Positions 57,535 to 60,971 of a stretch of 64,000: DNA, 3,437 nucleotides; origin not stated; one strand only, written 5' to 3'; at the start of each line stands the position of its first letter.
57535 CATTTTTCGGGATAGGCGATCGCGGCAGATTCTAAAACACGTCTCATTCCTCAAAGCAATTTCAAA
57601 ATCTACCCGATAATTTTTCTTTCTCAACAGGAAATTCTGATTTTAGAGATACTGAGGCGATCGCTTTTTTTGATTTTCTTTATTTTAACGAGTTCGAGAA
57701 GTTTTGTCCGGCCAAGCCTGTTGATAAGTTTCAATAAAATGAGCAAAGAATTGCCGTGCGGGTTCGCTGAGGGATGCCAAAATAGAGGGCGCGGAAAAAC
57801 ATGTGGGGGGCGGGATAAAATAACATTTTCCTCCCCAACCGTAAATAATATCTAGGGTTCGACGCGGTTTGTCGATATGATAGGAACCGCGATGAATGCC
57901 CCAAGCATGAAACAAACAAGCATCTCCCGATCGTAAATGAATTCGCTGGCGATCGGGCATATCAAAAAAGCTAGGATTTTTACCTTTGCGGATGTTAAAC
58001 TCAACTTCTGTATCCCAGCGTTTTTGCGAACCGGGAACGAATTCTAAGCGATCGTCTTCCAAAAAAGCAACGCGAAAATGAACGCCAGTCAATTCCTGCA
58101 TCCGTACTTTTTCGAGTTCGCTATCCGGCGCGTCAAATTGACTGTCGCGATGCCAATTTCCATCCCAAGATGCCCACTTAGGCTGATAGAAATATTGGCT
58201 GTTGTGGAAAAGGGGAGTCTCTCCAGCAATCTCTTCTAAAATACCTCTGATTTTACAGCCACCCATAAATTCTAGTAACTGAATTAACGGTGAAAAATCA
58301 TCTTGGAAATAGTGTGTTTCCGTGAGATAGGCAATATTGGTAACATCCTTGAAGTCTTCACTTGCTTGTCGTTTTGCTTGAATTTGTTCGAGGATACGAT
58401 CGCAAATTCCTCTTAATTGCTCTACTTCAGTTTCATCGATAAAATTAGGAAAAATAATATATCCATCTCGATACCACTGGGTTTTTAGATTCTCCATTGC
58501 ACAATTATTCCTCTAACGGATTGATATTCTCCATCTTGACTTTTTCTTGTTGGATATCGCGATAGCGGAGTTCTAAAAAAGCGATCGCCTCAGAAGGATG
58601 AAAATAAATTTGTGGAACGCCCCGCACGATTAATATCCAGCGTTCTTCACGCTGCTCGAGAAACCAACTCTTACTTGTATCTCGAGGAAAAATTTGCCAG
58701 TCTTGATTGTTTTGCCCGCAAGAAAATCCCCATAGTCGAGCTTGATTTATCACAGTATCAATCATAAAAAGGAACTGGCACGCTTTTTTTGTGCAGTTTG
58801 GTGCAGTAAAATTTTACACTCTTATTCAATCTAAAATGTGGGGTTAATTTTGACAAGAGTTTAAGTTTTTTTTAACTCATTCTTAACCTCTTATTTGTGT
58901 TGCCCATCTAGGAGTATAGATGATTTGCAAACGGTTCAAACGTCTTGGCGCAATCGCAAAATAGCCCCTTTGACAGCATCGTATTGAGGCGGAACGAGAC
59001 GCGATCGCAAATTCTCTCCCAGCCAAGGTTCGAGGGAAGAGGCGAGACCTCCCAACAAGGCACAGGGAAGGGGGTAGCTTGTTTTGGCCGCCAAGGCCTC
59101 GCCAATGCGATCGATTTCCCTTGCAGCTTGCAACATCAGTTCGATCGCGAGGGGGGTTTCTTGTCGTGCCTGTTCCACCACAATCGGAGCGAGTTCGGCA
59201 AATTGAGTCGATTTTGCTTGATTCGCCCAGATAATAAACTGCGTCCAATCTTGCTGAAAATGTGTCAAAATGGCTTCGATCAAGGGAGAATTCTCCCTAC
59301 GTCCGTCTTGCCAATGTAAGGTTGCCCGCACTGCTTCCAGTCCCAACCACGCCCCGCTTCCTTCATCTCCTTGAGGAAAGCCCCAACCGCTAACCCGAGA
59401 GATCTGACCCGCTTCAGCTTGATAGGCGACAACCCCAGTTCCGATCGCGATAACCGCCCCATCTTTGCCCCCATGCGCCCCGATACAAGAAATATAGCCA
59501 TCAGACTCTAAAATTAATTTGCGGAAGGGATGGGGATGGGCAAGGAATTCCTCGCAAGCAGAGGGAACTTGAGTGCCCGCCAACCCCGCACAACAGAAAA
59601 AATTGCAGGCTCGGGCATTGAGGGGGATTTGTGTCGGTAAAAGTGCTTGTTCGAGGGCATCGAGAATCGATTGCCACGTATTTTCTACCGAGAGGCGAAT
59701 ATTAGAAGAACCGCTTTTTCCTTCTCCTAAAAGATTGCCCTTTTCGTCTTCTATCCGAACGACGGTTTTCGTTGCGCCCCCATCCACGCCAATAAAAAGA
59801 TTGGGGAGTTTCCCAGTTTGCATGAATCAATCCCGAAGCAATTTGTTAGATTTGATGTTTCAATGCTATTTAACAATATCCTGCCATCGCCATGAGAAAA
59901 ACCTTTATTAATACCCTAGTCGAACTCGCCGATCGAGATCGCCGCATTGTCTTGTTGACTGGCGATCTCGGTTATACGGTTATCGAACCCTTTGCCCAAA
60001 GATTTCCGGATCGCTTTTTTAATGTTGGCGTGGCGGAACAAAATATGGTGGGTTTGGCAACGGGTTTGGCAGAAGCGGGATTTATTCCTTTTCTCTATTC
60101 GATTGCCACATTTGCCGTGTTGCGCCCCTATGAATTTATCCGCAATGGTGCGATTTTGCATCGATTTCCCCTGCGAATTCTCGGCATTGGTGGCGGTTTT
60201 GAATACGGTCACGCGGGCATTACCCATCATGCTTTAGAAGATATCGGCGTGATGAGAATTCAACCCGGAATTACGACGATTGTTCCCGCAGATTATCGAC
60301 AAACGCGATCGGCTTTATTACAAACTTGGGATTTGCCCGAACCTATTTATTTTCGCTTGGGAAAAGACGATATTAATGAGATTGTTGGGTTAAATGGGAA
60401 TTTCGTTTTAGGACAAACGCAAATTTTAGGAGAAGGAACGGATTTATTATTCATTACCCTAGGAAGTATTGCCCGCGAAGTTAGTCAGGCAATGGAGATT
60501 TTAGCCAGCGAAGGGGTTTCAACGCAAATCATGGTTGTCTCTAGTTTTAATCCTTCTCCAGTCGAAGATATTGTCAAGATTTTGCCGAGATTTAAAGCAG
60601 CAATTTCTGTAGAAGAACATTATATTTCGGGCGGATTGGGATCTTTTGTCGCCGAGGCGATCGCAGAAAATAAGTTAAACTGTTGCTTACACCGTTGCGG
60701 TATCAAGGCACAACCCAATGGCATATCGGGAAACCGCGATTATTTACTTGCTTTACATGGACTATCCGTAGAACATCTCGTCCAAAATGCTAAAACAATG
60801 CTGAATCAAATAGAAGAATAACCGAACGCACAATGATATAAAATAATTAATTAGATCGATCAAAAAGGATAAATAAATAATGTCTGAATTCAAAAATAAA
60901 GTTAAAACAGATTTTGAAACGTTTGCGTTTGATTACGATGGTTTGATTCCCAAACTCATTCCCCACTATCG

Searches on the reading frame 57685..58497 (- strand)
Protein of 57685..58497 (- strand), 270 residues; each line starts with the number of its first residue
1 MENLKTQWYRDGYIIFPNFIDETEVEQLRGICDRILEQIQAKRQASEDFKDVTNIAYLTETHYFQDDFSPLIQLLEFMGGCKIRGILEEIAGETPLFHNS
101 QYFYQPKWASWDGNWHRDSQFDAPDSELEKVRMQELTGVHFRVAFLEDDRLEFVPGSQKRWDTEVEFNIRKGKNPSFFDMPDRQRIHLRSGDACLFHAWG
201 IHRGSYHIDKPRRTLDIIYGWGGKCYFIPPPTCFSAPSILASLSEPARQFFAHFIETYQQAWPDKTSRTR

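Call 55: search_protein_families(library=pfam, proteins=[window:57685-58497:-], max_evalue=0.00001)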
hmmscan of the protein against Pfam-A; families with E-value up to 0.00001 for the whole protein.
window:57685-58497:- (270 aa): 1 family
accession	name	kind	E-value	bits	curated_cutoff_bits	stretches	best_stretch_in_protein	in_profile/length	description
PF05721.19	PhyH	-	7.9e-12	46.3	22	1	8-205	1-203/213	Phytanoyl-CoA dioxygenase (PhyH)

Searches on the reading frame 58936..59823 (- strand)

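Call 55: search_protein_families(library=pfam, proteins=[window:58936-59823:-], max_evalue=0.00001)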
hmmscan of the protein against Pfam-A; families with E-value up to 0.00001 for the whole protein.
window:58936-59823:- (295 aa): 1 family
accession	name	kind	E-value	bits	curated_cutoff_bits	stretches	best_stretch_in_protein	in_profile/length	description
PF01869.26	BcrAD_BadFG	-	1.6e-32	113.6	31.5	1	11-289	1-269/271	BadF/BadG/BcrA/BcrD ATPase family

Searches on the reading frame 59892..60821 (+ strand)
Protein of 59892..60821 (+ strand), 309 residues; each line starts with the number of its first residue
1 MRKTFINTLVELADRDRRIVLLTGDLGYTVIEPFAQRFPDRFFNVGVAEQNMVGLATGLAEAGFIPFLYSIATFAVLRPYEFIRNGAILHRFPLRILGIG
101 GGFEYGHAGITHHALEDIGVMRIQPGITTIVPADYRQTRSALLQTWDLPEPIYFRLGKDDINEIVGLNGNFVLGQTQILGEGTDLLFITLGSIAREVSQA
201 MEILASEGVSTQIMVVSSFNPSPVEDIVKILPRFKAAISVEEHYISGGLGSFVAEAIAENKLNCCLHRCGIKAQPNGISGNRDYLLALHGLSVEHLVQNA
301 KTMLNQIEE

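Call 55: search_protein_families(library=pfam, proteins=[window:59892-60821:+], max_evalue=0.00001)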
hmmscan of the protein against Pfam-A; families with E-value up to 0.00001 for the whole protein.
window:59892-60821:+ (309 aa): 3 families
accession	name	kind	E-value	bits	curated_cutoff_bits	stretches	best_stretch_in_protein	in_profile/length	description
PF02779.29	Transket_pyr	-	3.2e-28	99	27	1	1-160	5-171/174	Transketolase, pyrimidine binding domain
PF02780.25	Transketolase_C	-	1.4e-16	60.9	25.9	1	174-295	1-123/124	Transketolase, C-terminal domain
PF17147.9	PFOR_II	-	9.3e-08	32.8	27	1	184-258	2-76/102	Pyruvate:ferredoxin oxidoreductase core domain II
